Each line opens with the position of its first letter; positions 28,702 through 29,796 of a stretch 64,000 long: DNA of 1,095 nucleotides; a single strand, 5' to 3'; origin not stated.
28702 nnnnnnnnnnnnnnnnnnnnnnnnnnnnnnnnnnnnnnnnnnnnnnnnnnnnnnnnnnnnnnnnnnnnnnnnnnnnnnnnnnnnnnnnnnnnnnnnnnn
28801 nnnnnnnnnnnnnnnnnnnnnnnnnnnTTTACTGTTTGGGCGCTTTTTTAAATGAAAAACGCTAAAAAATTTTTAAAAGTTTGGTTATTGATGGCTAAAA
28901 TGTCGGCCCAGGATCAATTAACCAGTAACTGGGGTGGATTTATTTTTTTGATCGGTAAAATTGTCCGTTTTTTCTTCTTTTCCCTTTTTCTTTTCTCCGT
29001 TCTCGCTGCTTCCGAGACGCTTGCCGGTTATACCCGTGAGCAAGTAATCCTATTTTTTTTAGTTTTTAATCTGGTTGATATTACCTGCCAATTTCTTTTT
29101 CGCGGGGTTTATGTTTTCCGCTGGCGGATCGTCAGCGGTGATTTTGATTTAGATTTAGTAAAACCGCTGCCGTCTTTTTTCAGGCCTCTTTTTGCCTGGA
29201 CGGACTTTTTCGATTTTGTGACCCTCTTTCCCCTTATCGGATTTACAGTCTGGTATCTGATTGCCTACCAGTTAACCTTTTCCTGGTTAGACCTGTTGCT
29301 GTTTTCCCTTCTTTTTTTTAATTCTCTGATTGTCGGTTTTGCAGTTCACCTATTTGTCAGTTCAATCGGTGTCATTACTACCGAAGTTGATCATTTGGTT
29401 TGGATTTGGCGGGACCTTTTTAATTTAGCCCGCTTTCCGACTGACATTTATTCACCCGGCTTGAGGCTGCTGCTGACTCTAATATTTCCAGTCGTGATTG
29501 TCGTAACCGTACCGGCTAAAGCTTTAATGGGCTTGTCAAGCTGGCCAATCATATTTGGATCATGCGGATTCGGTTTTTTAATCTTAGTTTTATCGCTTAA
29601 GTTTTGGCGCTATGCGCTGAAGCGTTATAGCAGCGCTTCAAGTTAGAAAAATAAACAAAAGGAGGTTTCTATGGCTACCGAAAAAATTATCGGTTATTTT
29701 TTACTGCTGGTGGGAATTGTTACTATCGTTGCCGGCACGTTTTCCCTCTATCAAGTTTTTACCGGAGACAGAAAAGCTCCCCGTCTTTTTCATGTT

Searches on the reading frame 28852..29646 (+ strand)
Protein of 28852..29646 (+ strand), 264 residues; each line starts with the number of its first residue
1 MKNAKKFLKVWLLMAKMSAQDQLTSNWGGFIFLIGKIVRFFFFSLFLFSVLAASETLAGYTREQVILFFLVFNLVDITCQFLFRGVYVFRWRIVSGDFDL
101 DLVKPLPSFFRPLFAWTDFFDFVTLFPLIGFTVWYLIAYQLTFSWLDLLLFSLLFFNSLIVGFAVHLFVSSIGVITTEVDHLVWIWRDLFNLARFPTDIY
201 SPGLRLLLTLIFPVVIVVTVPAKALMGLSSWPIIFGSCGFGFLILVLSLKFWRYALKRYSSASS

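Call 74: search_protein_families(library=pfam, proteins=[window:28852-29646:+], max_evalue=0.01)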
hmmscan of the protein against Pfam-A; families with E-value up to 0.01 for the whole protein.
window:28852-29646:+ (264 aa): 1 family
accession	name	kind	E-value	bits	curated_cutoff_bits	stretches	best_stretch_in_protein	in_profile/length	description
PF06182.17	ABC2_membrane_6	-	8.1e-28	98.2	22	1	39-263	7-229/229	ABC-2 family transporter protein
